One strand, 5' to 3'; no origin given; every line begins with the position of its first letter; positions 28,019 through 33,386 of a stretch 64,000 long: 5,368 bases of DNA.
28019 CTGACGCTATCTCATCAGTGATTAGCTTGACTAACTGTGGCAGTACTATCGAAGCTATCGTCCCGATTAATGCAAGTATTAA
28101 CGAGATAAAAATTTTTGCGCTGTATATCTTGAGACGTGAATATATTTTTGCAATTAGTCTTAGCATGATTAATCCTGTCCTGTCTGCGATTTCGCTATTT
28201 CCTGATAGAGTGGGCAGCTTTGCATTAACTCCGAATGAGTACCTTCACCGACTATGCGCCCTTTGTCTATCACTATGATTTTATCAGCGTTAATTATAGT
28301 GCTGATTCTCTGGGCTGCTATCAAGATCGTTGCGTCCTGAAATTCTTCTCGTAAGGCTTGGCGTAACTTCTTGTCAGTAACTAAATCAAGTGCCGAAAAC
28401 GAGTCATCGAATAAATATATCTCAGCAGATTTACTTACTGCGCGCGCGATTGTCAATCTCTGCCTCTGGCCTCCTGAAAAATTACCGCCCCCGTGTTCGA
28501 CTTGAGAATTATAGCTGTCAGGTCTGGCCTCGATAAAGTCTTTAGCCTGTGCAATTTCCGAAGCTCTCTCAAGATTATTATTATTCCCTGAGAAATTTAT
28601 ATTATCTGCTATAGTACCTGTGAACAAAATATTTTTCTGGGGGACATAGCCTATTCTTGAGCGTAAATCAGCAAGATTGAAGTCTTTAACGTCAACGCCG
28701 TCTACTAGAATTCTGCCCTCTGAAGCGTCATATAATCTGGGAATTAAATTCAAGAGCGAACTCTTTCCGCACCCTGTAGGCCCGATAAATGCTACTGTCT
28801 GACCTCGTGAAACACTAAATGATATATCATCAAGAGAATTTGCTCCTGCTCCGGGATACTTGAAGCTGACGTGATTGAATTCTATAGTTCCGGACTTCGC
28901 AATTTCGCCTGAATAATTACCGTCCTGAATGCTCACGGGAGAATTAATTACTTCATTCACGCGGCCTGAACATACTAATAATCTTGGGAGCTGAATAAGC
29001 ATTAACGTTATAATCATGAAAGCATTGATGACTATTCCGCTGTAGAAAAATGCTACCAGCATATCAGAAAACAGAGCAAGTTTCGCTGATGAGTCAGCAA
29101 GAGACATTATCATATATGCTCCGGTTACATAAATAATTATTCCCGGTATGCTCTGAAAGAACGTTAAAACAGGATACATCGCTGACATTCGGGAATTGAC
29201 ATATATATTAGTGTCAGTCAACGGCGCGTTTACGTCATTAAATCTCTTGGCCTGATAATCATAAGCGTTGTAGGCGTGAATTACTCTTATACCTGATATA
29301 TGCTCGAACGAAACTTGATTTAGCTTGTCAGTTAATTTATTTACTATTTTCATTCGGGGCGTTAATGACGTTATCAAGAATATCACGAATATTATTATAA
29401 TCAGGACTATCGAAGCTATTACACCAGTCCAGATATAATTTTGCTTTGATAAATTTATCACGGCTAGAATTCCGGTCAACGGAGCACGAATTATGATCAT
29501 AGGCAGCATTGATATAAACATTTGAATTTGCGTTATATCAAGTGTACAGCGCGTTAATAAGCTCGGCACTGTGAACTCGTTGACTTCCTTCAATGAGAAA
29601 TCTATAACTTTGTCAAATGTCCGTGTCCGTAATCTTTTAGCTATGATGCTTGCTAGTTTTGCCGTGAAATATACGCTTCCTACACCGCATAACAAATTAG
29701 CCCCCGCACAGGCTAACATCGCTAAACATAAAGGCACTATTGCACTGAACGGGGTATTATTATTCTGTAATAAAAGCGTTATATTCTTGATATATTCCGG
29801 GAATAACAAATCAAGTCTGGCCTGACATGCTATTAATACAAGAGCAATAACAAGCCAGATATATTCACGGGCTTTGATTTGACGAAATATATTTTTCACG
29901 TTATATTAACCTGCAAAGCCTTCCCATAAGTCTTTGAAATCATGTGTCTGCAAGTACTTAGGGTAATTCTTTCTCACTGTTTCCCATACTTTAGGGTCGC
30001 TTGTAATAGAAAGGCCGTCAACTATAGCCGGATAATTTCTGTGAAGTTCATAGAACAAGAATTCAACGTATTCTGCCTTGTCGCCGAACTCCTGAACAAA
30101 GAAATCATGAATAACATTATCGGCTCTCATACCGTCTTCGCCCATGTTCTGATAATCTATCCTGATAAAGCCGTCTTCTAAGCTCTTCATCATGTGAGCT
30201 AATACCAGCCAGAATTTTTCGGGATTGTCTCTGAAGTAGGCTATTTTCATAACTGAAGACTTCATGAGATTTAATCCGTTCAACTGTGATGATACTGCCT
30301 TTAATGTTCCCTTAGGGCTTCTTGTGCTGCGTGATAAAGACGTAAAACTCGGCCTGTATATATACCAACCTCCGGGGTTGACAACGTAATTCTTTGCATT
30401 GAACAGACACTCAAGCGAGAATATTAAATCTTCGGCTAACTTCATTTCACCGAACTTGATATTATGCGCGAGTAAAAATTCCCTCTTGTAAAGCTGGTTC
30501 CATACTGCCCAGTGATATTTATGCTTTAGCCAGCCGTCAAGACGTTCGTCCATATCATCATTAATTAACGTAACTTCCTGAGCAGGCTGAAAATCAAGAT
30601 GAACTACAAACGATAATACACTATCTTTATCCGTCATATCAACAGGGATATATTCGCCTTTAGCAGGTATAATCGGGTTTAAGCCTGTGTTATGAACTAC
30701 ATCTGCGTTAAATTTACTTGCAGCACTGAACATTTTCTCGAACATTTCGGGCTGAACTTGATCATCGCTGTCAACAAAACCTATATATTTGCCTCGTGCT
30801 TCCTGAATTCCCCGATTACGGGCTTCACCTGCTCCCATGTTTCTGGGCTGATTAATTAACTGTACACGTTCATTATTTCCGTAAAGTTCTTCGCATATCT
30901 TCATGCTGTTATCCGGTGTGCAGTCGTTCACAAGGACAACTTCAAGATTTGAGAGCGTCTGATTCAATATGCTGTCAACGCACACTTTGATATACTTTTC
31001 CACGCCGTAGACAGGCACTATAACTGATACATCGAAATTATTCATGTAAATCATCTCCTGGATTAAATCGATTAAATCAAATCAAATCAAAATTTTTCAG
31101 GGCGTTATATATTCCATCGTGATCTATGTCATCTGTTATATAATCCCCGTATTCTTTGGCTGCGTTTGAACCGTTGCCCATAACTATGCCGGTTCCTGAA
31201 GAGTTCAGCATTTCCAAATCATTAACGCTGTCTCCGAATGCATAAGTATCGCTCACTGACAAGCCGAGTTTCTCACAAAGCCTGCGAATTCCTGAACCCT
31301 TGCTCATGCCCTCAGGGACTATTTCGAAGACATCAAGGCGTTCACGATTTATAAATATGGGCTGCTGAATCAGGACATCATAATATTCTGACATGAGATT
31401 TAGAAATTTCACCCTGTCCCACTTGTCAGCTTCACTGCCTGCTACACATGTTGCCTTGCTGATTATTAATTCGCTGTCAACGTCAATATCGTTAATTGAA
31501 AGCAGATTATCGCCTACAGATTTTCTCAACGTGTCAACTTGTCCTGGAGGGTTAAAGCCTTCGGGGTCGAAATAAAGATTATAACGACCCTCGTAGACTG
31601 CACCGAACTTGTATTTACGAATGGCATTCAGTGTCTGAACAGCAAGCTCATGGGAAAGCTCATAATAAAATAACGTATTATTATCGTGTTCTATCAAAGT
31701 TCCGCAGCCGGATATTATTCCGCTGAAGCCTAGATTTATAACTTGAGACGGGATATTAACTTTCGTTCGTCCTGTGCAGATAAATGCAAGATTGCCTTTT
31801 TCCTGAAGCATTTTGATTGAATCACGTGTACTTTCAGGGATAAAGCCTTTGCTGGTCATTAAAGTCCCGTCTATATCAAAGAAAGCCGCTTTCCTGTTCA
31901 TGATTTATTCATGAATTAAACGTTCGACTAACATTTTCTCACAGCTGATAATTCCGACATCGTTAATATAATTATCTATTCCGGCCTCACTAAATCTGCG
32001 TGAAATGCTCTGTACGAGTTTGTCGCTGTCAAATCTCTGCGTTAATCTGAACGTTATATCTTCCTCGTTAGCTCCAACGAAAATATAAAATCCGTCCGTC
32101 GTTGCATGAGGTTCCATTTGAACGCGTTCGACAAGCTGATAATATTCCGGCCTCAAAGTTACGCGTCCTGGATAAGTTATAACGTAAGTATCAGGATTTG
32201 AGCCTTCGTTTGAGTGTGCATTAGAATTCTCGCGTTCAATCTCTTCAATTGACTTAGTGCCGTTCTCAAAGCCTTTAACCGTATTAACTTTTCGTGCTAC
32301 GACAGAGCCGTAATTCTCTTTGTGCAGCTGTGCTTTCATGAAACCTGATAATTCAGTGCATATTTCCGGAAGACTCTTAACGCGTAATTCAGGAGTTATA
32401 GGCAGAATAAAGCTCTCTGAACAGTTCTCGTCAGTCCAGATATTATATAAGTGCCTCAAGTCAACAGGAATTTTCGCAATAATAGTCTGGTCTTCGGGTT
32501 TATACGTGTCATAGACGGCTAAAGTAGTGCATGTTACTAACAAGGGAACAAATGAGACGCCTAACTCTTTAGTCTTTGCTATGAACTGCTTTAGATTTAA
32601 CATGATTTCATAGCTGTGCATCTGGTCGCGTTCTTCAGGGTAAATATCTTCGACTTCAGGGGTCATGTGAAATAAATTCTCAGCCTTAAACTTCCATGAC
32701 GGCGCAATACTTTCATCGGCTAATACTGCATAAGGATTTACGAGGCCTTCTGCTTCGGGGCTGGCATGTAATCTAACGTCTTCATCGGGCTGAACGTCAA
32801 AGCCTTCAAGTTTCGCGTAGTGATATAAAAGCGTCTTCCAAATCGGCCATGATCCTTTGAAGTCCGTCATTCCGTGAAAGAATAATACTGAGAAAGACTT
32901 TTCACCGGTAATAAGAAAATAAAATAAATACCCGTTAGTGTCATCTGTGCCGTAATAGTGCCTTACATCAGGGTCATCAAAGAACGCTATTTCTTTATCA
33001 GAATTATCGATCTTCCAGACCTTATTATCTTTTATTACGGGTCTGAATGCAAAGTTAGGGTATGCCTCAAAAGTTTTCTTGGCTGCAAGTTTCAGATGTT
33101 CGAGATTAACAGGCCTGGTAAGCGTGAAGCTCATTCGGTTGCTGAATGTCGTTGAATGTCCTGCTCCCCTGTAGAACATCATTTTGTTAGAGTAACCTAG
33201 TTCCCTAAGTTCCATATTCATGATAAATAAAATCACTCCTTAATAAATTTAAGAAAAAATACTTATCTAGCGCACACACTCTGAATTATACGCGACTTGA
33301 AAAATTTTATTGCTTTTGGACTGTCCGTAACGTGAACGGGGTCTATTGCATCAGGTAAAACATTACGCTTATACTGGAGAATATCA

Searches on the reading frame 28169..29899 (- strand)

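Call 5: search_protein_families(library=pfam, proteins=[window:28169-29899:-], max_evalue=0.001)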
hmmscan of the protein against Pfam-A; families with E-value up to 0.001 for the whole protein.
window:28169-29899:- (576 aa): 4 families
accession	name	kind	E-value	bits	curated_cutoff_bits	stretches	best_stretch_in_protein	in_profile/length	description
PF00005.33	ABC_tran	-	6e-30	105.1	25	1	356-501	1-136/137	ABC transporter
PF00664.28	ABC_membrane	-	7.1e-26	91.9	28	1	16-274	1-259/274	ABC transporter transmembrane region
PF02463.25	SMC_N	-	5.2e-06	26.5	40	1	458-545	135-212/220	RecF/RecN/SMC N terminal domain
PF03193.22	RsgA_GTPase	-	0.00014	22.2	30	0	356-386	97-126/174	RsgA GTPase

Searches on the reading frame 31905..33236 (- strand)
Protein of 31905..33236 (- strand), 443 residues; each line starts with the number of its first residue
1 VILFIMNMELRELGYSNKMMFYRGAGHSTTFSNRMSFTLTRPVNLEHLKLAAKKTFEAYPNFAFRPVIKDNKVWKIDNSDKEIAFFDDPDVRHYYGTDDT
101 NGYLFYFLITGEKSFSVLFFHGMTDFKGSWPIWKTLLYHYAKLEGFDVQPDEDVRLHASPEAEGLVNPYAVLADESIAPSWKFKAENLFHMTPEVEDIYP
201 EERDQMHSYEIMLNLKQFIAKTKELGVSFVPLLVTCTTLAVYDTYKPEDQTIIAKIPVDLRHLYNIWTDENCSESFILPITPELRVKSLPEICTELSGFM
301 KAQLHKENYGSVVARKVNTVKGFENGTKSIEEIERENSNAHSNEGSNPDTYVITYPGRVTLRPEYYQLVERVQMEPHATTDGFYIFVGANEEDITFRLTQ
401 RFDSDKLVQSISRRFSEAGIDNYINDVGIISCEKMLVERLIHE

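Call 5: search_protein_families(library=pfam, proteins=[window:31905-33236:-], max_evalue=0.001)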
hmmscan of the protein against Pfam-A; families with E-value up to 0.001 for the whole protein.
window:31905-33236:- (443 aa): 0 families

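Call 15: search_protein_families(library=pfam, proteins=[window:31905-33236:-], max_evalue=10)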
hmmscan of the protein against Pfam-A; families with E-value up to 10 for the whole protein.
window:31905-33236:- (443 aa): 0 families

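Call 60: search_solved_structures(query=A5, max_evalue=1)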
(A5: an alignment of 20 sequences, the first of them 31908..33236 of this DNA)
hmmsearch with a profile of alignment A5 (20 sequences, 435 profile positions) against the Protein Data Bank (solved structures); distinct sequences matched with E-value up to 1: 4.
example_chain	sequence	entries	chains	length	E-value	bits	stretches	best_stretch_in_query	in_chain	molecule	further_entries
6p1j_A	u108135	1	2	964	0.28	13.1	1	24-83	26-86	Txo2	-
6zu5_LF0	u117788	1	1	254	0.32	12.9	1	277-368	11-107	uL30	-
1zyn_A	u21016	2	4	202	0.39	12.6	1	286-350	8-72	Alkyl hydroperoxide reductase subunit F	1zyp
8odu_C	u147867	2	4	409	0.48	12.3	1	250-337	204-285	Protein GET2,Protein GET1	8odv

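Call 61: search_protein_families(library=ncbifam, proteins=[window:31905-33236:-], max_evalue=0.01)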
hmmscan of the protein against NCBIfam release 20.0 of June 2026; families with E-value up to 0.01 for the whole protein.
window:31905-33236:- (443 aa): 0 families

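Call 72: find_homologous_proteins(query=window:31905-33236:-, max_evalue=0.00001)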
Query window:31905-33236:- (443 aa): 18 proteins with E <= 0.00001 among 4308 candidates.
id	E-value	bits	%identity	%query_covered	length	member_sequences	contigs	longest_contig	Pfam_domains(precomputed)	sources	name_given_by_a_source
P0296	7.9e-281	949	94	98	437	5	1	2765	-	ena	-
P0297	8.5e-103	362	40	98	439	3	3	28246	-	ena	-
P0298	1.6e-99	352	40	98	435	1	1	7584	-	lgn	-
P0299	2.2e-96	341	40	98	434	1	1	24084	-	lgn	-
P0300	4.2e-63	232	34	97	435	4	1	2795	-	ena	-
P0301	3.1e-60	222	32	97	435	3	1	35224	-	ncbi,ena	-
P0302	4.4e-54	202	31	98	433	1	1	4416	-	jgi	-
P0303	5.3e-50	188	30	98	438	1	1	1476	-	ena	-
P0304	1.5e-49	187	30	97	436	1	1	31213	-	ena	-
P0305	7.9e-45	171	29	97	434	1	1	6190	-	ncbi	-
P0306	1.0e-40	158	29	95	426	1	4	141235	-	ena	-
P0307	7.0e-38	148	26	98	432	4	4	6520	-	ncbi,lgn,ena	-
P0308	2.4e-34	137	27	98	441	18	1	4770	-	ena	-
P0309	6.7e-34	135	25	96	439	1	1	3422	-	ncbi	-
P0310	7.8e-33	132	28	95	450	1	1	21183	-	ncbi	-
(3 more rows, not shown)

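Call 83: predict_structure(alignment_id=A6)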
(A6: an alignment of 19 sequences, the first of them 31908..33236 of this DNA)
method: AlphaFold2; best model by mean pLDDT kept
length: 443 residues; sequences in the alignment: 19
mean_pLDDT: 89.2   pTM: 0.88
mean pLDDT of the five models: 89.2, 88.3, 88.2, 87.8, 87.8
residues with pLDDT >= 90: 286; 70-90: 129; 50-70: 16; < 50: 12
segments of 3 or more residues with pLDDT < 50: 1-6, 340-345
pLDDT, mean of each block of 10 residues (from residue 1): 55 90 82 93 98 94 92 91 92 92 96 96 89 96 96 84 70 92 87 87 87 95 96 97 93 93 89 93 96 97 94 92 90 74 59 87 92 81 85 89 95 97 94 89 90
secondary structure, 60 per line:
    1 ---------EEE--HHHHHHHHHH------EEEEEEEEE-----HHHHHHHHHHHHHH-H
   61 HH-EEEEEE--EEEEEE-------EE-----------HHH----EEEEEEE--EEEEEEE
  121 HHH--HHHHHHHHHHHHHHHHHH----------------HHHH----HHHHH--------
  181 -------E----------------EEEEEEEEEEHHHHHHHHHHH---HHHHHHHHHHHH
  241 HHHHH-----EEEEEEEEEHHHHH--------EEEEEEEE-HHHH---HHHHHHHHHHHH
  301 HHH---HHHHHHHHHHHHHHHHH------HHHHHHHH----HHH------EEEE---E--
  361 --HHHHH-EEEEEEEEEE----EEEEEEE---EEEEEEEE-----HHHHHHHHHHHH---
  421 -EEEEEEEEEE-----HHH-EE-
elements in order: E10-12 H15-24 E31-39 H45-58 E64-69 E72-77 E105-111 E114-120 H126-143 H160-163 H168-172 E205-214 H215-225 H229-245 E251-259 H260-264 E273-280 H282-285 H289-303 H307-323 H330-337 E351-354 H363-367 E369-378 E383-389 E393-400 H406-417 E422-431

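Call 86: fold_search(model_id=the predicted structure, library=pdb)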
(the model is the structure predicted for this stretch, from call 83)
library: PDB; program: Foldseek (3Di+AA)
matches with E <= 10: 571; with E <= 0.001: 254
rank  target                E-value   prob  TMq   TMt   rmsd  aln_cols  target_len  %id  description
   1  1q9j_B                6.3e-15  1.00  0.59  0.64   7.3       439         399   15  Structure of polyketide synthase associated protein 5 from Mycobacterium tuberculosis (released 2004-05-25)
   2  1q9j_A                1.0e-14  1.00  0.60  0.68   7.0       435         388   15  Structure of polyketide synthase associated protein 5 from Mycobacterium tuberculosis (released 2004-05-25)
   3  8z0r_B                4.6e-14  1.00  0.51  0.51   9.4       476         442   11  Cryo-EM structure of tetramer HtmB2-CT (released 2025-03-19)
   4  6p1j_A                5.4e-14  1.00  0.52  0.27  10.2       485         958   10  The structure of condensation and adenylation domains of teixobactin-producing nonribosomal peptide synthetase Txo2 se (released 2019-05-29)
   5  3fp0_A                6.1e-14  1.00  0.58  0.51   7.9       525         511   12  Structural and Functional Characterization of TRI3 Trichothecene 15-O-acetyltransferase from Fusarium sporotrichioides (released 2009-10-13)
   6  6p1j_B                6.1e-14  1.00  0.52  0.27   9.6       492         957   11  The structure of condensation and adenylation domains of teixobactin-producing nonribosomal peptide synthetase Txo2 se (released 2019-05-29)
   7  6cgo_A                6.8e-14  1.00  0.55  0.48   8.5       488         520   10  Molecular basis for condensation domain-mediated chain release from the enacyloxin polyketide synthase (released 2019-02-27)
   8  6mfz_A                1.0e-13  1.00  0.53  0.15   9.3       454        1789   11  Crystal structure of dimodular LgrA in a condensation state (released 2019-11-20)
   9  8dqo_B                1.3e-13  1.00  0.58  0.58   6.5       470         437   11  Crystal structure of Arabidopsis thaliana COSY (released 2023-01-11)
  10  8f7f                  1.3e-13  1.00  0.53  0.54   7.7       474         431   10  The condensation domain of surfactin A synthetase C in space group P43212 (released 2023-11-22)
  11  6ta8_B                1.4e-13  1.00  0.52  0.51   9.4       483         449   11  Crystal structure of the epimerization domain from the third module of tyrocidine synthetase B, TycB3(E) (released 2020-11-18)
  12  2jgp                  1.4e-13  1.00  0.48  0.42   9.4       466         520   12  Structure of the TycC5-6 PCP-C bidomain of the tyrocidine synthetase TycC (released 2007-10-30)
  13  2zba_C                1.6e-13  1.00  0.58  0.60   7.0       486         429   11  Crystal Structure of F. sporotrichioides TRI101 complexed with Coenzyme A and T-2 (released 2007-12-11)
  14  9bfd_B                1.7e-13  1.00  0.56  0.27   6.6       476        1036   12  Tyrocidine synthetase modules 1 and 2 crosslinked in the condensation state, complex A (released 2024-10-09)
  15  9be3_B                2.8e-13  1.00  0.54  0.16   8.5       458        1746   11  The pre-condensation state of the dimodular NRPS protein LgrA (released 2024-11-20)
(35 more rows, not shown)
